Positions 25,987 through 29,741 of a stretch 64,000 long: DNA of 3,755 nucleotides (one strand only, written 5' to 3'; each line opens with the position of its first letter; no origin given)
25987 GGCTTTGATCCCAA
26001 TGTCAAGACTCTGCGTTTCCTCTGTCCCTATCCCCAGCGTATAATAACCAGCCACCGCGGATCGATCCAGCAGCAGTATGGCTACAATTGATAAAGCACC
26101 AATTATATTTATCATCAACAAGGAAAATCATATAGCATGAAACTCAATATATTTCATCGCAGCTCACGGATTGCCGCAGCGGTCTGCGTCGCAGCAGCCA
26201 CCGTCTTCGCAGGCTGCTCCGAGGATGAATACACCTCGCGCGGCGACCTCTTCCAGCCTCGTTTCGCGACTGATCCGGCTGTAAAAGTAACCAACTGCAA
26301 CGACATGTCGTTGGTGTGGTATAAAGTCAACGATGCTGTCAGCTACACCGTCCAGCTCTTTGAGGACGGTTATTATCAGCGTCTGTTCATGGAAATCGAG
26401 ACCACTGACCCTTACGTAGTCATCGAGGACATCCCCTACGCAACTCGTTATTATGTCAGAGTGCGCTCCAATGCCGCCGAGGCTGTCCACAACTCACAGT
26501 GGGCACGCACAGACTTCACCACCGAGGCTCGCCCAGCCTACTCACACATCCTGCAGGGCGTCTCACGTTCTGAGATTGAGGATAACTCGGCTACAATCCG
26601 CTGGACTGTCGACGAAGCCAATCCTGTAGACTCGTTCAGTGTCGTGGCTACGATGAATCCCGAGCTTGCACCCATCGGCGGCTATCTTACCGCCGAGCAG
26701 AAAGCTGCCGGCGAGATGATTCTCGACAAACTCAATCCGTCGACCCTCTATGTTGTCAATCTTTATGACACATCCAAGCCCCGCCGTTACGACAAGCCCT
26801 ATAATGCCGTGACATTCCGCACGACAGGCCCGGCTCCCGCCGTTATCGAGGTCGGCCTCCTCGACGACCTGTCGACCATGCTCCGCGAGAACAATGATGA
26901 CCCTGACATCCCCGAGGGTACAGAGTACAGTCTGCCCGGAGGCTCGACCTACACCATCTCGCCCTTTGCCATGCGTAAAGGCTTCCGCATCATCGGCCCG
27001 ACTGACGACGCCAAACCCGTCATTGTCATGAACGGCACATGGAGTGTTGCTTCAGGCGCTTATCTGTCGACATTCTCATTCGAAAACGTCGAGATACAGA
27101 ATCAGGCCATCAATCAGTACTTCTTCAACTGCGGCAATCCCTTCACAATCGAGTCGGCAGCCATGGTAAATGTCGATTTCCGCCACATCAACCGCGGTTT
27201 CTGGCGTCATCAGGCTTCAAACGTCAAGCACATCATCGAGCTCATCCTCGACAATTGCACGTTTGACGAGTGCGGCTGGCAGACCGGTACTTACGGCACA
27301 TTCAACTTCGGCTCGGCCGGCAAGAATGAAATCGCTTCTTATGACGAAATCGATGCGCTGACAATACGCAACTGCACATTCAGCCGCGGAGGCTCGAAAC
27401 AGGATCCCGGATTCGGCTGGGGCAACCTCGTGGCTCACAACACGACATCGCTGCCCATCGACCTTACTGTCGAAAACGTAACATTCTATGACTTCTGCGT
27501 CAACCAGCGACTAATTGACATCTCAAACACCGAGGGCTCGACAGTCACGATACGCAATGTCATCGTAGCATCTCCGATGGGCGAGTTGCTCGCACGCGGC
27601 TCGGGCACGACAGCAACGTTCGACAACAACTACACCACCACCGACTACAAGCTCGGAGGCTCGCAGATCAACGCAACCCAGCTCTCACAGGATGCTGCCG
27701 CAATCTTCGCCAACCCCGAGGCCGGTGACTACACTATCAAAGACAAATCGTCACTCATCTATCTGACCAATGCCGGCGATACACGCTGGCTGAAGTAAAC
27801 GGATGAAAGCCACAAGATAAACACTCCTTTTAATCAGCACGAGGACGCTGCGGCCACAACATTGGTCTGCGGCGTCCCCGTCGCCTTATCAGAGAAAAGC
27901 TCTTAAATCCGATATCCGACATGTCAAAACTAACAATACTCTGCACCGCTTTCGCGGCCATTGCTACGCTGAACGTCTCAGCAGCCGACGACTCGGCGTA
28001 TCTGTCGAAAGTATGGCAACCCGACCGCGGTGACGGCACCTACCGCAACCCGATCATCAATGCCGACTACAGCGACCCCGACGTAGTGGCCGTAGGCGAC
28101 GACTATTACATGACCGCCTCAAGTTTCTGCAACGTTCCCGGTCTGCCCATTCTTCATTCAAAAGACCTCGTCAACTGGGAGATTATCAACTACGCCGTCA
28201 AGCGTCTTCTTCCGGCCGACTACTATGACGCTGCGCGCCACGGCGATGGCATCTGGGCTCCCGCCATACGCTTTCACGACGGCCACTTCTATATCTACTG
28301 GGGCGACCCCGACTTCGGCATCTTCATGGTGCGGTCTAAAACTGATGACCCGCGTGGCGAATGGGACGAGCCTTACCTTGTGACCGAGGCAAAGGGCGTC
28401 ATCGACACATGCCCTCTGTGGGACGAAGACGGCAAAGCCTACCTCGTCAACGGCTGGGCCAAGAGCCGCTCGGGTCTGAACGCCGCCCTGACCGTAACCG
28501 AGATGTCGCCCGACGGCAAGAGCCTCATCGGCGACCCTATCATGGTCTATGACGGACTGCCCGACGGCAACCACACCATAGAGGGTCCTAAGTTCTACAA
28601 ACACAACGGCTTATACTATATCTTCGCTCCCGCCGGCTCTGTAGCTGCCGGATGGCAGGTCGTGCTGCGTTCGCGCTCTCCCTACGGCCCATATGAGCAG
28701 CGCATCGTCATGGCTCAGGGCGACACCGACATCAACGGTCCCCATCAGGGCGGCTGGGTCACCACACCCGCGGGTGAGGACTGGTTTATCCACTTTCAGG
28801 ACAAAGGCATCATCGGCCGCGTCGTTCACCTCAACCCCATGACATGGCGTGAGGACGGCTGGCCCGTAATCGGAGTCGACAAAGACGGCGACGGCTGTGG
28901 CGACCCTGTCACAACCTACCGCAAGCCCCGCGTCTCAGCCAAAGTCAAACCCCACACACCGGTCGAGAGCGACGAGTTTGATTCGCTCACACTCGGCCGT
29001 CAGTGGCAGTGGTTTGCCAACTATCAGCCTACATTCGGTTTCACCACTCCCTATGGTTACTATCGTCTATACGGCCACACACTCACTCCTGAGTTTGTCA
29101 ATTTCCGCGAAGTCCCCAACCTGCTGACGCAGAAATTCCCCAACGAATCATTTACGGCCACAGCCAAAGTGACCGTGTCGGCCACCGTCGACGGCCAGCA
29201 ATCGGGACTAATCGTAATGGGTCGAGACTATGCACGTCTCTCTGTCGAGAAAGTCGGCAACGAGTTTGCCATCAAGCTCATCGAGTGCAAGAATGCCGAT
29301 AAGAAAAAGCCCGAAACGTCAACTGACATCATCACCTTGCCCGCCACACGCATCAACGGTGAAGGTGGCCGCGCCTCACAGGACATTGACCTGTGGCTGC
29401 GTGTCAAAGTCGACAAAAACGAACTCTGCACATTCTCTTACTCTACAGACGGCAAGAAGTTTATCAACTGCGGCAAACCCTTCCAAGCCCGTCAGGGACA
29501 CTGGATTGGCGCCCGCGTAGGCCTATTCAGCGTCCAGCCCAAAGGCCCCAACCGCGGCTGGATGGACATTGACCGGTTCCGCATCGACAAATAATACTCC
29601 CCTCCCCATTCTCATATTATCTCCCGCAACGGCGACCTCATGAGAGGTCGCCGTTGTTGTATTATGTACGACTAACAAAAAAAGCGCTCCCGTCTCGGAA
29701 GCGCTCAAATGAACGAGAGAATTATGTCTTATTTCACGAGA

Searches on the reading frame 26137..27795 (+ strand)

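Call 15: search_protein_families(library=pfam, proteins=[window:26137-27795:+], max_evalue=0.00001)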
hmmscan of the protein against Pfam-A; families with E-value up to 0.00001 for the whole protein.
window:26137-27795:+ (553 aa): 2 families
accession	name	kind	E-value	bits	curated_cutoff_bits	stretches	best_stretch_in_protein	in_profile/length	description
PF17161.10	DUF5123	-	6.9e-14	53.4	35.1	1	444-551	2-113/113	Domain of unknown function (DUF5123)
PF00041.27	fn3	-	1.3e-06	28.9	25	0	140-211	4-68/84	Fibronectin type III domain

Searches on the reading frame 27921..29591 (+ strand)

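Call 15: search_protein_families(library=pfam, proteins=[window:27921-29591:+], max_evalue=0.00001)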
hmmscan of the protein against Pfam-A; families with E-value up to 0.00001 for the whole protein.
window:27921-29591:+ (557 aa): 2 families
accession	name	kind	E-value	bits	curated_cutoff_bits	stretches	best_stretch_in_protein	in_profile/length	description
PF04616.20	Glyco_hydro_43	-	2.2e-68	231.2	32.2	1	41-315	1-288/288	Glycosyl hydrolases family 43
PF17851.8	GH43_C2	-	2.6e-31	109.4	22.7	1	350-555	1-202/203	Beta xylosidase C-terminal Concanavalin A-like domain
